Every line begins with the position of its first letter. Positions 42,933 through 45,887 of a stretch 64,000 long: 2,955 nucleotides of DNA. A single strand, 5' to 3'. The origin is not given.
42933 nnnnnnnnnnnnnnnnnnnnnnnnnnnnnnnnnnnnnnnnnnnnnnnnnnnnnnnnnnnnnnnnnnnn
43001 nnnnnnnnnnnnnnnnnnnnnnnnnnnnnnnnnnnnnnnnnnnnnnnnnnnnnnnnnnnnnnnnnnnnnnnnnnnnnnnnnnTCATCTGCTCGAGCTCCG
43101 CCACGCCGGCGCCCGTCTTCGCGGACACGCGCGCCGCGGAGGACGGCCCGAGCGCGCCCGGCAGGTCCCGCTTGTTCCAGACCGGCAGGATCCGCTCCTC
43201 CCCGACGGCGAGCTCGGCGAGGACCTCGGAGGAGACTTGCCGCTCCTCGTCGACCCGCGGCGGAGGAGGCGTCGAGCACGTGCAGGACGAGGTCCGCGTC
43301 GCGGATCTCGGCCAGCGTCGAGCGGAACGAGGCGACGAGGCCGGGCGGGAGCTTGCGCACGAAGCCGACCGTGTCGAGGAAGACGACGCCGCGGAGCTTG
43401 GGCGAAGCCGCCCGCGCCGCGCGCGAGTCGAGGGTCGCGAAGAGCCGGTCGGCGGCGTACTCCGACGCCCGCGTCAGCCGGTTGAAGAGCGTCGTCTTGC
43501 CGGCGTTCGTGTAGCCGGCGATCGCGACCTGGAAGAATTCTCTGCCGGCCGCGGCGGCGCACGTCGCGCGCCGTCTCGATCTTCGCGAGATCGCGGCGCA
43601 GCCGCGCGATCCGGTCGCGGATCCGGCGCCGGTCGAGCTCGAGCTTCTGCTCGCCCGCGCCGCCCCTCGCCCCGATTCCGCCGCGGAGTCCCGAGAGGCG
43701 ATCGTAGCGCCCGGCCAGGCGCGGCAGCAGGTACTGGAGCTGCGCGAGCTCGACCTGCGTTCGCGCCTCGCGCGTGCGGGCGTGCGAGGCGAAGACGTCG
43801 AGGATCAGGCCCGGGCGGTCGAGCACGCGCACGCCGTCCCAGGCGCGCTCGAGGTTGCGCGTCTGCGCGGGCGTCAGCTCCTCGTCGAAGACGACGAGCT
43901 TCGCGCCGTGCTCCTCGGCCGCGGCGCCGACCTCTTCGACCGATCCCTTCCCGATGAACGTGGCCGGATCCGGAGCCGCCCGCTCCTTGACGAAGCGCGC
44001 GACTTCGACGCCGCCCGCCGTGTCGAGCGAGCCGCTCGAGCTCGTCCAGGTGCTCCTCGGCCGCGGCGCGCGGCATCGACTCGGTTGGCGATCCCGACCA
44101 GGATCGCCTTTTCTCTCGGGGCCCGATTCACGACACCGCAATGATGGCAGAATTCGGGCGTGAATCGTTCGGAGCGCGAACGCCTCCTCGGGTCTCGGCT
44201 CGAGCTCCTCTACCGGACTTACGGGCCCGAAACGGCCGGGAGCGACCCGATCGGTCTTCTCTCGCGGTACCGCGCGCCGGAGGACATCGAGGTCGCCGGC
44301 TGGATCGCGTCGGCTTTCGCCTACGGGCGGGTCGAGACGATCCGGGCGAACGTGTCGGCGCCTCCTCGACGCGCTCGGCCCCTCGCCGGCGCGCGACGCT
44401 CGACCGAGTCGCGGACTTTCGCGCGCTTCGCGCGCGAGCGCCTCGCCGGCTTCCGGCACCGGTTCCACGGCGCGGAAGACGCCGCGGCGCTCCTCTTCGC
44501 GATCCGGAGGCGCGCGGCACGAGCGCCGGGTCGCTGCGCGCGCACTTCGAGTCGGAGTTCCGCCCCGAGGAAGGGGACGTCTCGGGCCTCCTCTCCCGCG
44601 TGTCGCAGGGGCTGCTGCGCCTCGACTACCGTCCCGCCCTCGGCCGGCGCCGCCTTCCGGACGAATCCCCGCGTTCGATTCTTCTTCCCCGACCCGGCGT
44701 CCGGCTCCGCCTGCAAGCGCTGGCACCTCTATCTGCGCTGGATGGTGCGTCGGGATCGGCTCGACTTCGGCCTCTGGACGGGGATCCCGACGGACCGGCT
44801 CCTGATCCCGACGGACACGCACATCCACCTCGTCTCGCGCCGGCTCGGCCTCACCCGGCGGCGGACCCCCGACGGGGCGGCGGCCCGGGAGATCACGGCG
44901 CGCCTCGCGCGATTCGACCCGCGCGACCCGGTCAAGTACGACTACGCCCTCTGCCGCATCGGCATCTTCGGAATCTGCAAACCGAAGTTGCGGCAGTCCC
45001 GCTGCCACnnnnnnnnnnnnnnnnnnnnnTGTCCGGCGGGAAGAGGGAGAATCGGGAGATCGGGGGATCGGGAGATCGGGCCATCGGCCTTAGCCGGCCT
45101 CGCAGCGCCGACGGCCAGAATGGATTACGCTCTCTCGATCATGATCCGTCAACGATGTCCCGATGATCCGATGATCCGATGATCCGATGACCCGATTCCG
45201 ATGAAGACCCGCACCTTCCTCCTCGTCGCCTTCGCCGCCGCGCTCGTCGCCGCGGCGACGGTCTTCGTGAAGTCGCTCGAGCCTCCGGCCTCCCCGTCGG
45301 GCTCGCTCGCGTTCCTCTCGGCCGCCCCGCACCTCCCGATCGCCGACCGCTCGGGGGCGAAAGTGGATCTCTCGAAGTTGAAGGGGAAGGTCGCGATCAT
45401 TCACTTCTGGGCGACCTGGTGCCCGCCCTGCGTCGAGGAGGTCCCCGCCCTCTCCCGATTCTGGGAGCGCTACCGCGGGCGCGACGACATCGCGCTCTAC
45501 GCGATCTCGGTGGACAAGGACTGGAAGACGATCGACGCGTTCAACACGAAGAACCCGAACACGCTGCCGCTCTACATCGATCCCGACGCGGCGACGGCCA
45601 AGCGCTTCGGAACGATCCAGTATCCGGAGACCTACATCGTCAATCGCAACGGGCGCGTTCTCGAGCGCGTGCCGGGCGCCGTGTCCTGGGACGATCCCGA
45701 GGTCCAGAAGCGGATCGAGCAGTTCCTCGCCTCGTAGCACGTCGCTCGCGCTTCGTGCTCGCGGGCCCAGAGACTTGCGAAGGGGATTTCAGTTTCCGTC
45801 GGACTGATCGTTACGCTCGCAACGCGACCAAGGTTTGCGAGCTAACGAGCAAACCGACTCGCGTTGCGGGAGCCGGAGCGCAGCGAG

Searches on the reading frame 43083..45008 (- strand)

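Call 43: search_protein_families(library=pfam, proteins=[window:43083-45008:-], max_evalue=0.01)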
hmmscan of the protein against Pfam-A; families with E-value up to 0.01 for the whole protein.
window:43083-45008:- (641 aa): 2 families
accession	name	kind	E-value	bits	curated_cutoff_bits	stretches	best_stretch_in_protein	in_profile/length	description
PF16360.10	GTP-bdg_M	-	8.5e-27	94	29.5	1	409-488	1-79/79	GTP-binding GTPase Middle Region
PF13167.11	GTP-bdg_N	-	1.6e-24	86.7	25.4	1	329-407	12-89/89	GTP-binding GTPase N-terminal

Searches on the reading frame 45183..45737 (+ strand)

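Call 9: search_protein_families(library=pfam, proteins=[window:45183-45737:+], max_evalue=0.01)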
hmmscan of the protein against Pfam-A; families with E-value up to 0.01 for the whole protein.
window:45183-45737:+ (184 aa): 7 families
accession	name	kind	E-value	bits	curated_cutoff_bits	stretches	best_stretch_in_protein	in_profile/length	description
PF00578.27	AhpC-TSA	-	3.1e-21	76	26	1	47-159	4-121/124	AhpC/TSA family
PF08534.16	Redoxin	-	1.4e-18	67.6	26.6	1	51-173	11-143/148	Redoxin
PF13905.12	Thioredoxin_8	-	2.3e-10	41.1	27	1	68-159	1-94/94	Thioredoxin-like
PF00085.26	Thioredoxin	-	8.7e-08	32.5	23.5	1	68-132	18-80/103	Thioredoxin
PF13728.12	TraF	-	5.3e-05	23.6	23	1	63-157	124-204/224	F plasmid transfer operon protein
PF13098.12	Thioredoxin_2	-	0.00023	21.9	27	1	66-168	3-96/104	Thioredoxin-like domain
PF14595.12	Thioredoxin_9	-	0.00089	19.6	25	1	63-149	36-119/129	Thioredoxin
